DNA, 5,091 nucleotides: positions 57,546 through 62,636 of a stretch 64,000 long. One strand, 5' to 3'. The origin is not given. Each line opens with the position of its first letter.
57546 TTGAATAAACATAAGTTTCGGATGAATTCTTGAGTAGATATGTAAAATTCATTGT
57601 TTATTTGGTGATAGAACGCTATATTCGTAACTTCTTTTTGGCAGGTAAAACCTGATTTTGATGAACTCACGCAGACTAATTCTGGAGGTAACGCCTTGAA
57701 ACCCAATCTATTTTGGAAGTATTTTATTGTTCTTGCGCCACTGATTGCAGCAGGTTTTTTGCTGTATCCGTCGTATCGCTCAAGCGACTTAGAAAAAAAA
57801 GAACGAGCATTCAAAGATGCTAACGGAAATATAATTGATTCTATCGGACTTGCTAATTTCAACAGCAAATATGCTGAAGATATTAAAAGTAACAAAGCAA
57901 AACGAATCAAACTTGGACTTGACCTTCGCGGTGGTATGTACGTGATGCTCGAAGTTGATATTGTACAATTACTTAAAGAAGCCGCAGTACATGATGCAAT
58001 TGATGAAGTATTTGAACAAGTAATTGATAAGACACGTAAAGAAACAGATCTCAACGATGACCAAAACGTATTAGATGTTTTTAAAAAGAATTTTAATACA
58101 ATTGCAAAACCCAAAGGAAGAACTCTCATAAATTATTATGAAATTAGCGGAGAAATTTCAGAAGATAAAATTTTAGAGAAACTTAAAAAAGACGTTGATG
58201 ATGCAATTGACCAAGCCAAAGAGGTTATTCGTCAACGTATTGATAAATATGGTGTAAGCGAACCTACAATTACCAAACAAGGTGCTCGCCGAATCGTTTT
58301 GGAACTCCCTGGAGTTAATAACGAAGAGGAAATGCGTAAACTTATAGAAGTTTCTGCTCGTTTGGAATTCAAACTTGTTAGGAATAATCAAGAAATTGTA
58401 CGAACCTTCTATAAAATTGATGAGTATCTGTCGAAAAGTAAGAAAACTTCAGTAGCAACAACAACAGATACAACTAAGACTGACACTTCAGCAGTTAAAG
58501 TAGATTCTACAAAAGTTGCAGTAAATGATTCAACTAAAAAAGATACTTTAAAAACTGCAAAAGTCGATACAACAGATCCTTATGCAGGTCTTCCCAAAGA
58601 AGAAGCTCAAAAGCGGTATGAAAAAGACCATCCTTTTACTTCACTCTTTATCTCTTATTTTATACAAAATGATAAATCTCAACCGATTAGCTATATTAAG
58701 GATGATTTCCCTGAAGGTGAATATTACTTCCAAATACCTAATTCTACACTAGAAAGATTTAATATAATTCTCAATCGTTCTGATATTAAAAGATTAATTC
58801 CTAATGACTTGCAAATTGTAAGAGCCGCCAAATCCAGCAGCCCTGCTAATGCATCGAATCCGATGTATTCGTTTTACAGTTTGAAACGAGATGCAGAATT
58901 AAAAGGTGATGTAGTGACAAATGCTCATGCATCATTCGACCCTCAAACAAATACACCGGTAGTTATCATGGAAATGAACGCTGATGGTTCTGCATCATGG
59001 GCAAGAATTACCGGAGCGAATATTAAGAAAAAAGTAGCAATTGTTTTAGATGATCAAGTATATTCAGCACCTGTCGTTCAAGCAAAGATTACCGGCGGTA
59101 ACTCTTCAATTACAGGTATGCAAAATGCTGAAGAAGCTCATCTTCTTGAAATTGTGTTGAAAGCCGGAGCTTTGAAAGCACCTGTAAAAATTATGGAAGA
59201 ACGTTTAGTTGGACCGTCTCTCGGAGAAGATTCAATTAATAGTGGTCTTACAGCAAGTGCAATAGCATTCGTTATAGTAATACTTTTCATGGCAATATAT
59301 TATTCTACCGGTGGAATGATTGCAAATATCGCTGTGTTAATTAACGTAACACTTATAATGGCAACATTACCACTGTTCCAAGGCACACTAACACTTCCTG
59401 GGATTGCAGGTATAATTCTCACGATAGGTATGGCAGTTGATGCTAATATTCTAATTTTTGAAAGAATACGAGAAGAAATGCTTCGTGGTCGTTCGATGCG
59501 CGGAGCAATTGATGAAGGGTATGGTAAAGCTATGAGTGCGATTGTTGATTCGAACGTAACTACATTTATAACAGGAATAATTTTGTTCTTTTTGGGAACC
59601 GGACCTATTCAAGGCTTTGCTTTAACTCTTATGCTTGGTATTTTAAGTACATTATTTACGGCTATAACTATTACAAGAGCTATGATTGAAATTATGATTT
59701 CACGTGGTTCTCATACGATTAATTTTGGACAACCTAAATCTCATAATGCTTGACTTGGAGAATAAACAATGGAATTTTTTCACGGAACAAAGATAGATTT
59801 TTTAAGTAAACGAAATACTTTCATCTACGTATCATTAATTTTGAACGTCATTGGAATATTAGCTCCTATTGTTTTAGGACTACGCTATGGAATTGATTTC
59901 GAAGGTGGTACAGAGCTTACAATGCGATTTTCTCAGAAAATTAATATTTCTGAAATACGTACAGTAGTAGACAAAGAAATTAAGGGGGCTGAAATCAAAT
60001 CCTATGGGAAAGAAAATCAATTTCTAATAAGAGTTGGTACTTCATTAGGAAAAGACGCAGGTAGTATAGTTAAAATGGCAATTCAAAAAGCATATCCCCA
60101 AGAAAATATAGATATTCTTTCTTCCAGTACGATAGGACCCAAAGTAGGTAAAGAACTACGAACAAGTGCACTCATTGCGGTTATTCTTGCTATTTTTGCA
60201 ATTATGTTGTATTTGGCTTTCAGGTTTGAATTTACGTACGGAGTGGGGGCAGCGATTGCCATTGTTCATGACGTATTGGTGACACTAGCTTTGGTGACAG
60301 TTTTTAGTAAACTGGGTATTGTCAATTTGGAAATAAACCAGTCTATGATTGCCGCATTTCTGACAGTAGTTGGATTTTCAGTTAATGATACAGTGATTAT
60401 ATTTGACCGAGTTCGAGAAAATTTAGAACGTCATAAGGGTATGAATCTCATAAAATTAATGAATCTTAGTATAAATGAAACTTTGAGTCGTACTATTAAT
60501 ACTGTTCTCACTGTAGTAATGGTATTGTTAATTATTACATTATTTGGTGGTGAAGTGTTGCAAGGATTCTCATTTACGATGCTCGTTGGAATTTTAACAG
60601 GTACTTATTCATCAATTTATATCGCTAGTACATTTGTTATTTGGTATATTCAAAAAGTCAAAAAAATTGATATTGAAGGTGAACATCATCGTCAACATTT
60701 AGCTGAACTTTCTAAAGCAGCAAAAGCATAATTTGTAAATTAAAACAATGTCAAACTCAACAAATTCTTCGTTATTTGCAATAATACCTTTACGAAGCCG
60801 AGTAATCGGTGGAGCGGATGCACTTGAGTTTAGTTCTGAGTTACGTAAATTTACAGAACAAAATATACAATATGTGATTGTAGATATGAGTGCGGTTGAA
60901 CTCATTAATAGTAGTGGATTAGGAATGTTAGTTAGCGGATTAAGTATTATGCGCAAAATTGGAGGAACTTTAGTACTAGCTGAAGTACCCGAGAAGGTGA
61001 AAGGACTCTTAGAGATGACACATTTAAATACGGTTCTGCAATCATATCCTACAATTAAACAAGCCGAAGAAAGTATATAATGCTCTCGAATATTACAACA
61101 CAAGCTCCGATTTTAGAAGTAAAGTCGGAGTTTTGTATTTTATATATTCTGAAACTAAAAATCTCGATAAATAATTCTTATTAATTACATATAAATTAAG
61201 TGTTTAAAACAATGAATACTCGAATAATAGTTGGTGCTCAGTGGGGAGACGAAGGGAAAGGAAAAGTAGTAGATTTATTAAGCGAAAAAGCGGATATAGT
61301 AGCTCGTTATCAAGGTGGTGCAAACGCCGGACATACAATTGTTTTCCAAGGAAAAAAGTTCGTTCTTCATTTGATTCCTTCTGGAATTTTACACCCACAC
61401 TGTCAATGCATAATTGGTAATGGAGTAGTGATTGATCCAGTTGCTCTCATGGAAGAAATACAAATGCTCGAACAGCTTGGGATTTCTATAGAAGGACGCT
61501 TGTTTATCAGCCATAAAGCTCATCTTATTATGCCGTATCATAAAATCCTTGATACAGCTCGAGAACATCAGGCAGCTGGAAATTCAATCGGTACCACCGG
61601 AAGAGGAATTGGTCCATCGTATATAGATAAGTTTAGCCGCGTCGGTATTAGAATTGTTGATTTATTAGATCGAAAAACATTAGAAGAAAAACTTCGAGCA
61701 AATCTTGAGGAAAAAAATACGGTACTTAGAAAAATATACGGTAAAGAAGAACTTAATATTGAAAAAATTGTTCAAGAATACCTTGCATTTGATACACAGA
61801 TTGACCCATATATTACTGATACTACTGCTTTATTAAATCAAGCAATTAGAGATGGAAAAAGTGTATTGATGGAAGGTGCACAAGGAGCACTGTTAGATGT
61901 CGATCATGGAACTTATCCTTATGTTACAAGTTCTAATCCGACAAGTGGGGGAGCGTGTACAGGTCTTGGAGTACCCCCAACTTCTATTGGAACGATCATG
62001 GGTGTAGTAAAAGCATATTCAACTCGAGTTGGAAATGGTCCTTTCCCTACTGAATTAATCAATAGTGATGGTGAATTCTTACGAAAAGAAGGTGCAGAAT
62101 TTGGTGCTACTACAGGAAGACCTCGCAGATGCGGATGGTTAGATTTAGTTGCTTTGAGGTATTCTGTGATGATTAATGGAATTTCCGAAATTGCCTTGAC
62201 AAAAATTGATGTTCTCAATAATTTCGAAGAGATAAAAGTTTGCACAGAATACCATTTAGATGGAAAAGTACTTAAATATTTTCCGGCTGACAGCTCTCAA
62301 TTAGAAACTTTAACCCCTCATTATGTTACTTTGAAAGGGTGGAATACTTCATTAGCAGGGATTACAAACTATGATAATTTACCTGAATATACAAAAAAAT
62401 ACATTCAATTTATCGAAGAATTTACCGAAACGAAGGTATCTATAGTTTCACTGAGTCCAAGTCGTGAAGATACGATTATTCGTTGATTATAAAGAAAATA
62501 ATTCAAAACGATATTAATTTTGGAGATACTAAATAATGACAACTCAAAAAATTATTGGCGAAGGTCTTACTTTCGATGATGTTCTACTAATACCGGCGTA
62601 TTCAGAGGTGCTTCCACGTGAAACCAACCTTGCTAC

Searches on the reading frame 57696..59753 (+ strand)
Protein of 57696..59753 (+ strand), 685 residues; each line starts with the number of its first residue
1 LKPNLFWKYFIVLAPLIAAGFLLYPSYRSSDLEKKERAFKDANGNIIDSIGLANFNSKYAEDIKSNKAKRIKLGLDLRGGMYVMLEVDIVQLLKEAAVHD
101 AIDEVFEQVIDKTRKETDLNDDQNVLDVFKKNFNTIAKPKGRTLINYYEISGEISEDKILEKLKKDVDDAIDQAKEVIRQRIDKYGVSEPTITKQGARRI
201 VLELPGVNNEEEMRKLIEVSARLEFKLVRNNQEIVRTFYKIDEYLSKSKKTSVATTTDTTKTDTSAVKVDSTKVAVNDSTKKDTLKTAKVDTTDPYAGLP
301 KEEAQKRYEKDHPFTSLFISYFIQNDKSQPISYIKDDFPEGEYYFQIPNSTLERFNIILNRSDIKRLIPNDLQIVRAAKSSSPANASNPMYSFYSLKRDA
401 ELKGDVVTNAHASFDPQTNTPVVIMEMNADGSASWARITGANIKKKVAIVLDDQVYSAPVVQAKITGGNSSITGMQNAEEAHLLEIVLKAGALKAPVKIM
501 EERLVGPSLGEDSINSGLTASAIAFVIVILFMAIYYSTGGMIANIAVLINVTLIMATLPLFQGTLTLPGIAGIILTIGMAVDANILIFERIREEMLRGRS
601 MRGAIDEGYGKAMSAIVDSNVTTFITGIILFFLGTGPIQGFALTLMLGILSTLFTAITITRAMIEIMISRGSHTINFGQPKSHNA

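Call 56: search_protein_families(library=ncbifam, proteins=[window:57696-59753:+], max_evalue=1e-10)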
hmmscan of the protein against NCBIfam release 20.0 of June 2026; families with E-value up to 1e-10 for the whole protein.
window:57696-59753:+ (685 aa): 18 families
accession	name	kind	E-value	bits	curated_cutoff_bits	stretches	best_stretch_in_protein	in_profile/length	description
NF009585.0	PRK13024.1-5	equivalog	4.2e-168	561.3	1037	1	6-684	6-663/993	protein translocase subunit SecDF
NF009583.0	PRK13024.1-3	subfamily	1.9e-137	459.3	721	2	394-671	157-435/755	protein translocase subunit SecDF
TIGR01129.1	secD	equivalog_domain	4.6e-130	434.3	244.4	1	73-664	1-397/397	protein translocase subunit SecD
NF011315.0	PRK14726.1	equivalog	3.1e-105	353.1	1249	2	394-670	251-527/855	protein translocase subunit SecDF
NF009545.0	PRK12933.1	equivalog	2.5e-85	287.2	728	2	437-671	350-597/604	protein translocase subunit SecD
TIGR00916.1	2A0604s01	subfamily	2.7e-78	262.8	148.6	1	428-657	2-231/231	SecD/SecF family protein translocase subunit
NF009580.0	PRK13023.1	equivalog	4.4e-64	217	1153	1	390-666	164-446/775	protein translocase subunit SecDF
NF009540.0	PRK12911.1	equivalog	8.2e-60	202.4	1878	1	444-674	839-1068/1403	bifunctional preprotein translocase subunit SecD/SecF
NF009581.0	PRK13024.1-1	equivalog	1.7e-59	201.7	1058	1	399-669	153-412/752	protein translocase subunit SecDF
NF009584.0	PRK13024.1-4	equivalog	4.7e-52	177.3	1171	1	451-670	192-415/759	protein translocase subunit SecDF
NF009582.0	PRK13024.1-2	equivalog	1.3e-33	116.1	723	1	440-669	260-489/859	protein translocase subunit SecDF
NF006218.0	PRK08343.1-4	subfamily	1.2e-28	100.1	383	1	422-666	137-387/392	preprotein translocase subunit SecD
NF046001.1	SecDF_plasm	equivalog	8.4e-25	87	500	1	467-669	303-505/878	protein translocase subunit SecDF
TIGR00966.2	transloc_SecF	equivalog_domain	2.6e-22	79.6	160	1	450-664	58-276/279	protein translocase subunit SecF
NF006216.0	PRK08343.1-2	equivalog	1.2e-21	77.1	519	1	461-655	293-489/506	preprotein translocase subunit SecD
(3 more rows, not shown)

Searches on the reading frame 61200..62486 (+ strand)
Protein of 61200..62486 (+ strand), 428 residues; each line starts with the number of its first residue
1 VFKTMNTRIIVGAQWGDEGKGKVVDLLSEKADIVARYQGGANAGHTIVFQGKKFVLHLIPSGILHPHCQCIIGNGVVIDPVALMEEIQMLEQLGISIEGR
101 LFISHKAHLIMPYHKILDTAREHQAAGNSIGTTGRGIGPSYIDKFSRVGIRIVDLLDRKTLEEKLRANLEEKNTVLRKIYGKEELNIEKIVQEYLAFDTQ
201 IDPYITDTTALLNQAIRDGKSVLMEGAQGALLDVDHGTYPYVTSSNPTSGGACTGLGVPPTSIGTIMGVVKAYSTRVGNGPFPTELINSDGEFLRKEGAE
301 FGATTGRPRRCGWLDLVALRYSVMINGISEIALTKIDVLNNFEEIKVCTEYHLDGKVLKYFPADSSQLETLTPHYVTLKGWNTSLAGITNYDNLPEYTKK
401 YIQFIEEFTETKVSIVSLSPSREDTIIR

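Call 56: search_protein_families(library=ncbifam, proteins=[window:61200-62486:+], max_evalue=1e-10)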
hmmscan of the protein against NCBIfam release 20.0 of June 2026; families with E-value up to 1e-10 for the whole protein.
window:61200-62486:+ (428 aa): 6 families
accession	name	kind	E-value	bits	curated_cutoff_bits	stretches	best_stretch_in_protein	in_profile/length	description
NF002223.0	PRK01117.1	equivalog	1.1e-193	643.8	402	1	5-427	1-423/430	adenylosuccinate synthase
TIGR00184.1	purA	equivalog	4.5e-178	592.4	395.55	1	9-427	1-419/425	adenylosuccinate synthase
NF010355.0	PRK13783.1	equivalog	3.4e-130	434.8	445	1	8-425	3-401/404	adenylosuccinate synthase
NF010357.0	PRK13785.1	equivalog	4.8e-123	411.2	700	1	7-427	2-449/455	adenylosuccinate synthase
NF003295.0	PRK04293.1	equivalog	1e-80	271.2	368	2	200-352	148-296/337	adenylosuccinate synthetase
NF038379.2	amino_Aden_PurZ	exception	1.3e-39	136.1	300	1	8-325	2-291/293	succino-amino-deoxyadenylate synthase PurZ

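Call 57: find_related_loci(query=window:61200-62483:+, collection=genome_contigs, flank=500)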
Query window:61200-62483:+ (428 aa) in genome_contigs; peptide patterns used: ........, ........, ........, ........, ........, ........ (x = any residue, [..] = any of these).
219 stretches matched a pattern; 67 encode a relative of the query (tblastn E <= 1e-3); 67 distinct loci.
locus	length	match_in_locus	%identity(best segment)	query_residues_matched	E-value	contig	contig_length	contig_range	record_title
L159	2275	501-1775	91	4-428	0e+0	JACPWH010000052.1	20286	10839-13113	MAG: Ignavibacteriae bacterium isolate NC_groundwater_806_Pr6_B-0.1um_39_9 kurt_kritikos_18_scaffold_41274, whole genome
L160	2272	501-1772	91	5-428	0e+0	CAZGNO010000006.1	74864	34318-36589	MAG TPA_asm: uncultured Chitinophagaceae bacterium isolate SRP178908_co1_320 genome assembly, contig: NODE_165_length_74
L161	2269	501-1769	85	5-428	0e+0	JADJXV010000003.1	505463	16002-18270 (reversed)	MAG: Ignavibacteria bacterium isolate Lyne_18-Q3-R50-59_BAT3C.229 tig00006466-10-5051340, whole genome shotgun sequence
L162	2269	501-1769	85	5-428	0e+0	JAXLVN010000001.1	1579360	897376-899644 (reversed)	MAG: Candidatus Kapaibacterium sp. isolate STL-BAC57 C1.230.fa-1, whole genome shotgun sequence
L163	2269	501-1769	83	5-428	0e+0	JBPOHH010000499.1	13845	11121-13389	MAG: Bacteroidota bacterium isolate MAG_525 c_000000186315, whole genome shotgun sequence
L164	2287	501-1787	76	1-428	0e+0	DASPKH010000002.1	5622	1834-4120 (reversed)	MAG TPA_asm: Patescibacteria group bacterium isolate SMAG_U12031 k141_1082813, whole genome shotgun sequence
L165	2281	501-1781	76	3-428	0e+0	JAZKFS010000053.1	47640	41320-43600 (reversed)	MAG: Bacteroidota bacterium isolate DC_RB_04_SPN110320-bin013 DCRB04SPN_B013_0_000000000053, whole genome shotgun sequen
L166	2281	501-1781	75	3-428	0e+0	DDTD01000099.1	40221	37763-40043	MAG TPA_asm: Ignavibacteria bacterium UBA2373 UBA2373_contig_9695, whole genome shotgun sequence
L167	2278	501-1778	74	4-428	0e+0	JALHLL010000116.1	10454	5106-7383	MAG: bacterium isolate Bin_11_3_sub c_000000023168, whole genome shotgun sequence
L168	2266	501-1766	70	5-428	0e+0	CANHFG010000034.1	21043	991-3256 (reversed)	MAG: Ignavibacteria bacterium isolate RE-18aug17-124 genome assembly, contig: RE-18aug17-C3370, whole genome shotgun seq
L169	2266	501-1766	70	5-428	0e+0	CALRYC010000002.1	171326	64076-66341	MAG: Chitinophaga pinensis isolate JJ-MA1B5-281-8-m1-bin330 genome assembly, contig: JJ-MA1B5-281-C22, whole genome shot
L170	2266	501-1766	71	5-428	0e+0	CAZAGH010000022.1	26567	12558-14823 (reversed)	MAG TPA_asm: uncultured Melioribacter sp. isolate SRP278252_co3_78 genome assembly, contig: NODE_2961_length_26567_cov_1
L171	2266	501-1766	70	5-428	0e+0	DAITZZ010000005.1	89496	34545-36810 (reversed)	MAG TPA_asm: bacterium isolate CTOTU1238 NODE_45_length_89496_cov_28.868628, whole genome shotgun sequence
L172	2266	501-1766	71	5-428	0e+0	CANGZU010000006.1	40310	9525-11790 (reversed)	MAG: Ignavibacteria bacterium isolate RE-18aug17-99 genome assembly, contig: RE-18aug17-C1063, whole genome shotgun sequ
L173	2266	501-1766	70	5-428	0e+0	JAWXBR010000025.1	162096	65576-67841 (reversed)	MAG: bacterium isolate MP6IB1.81 k99_414215, whole genome shotgun sequence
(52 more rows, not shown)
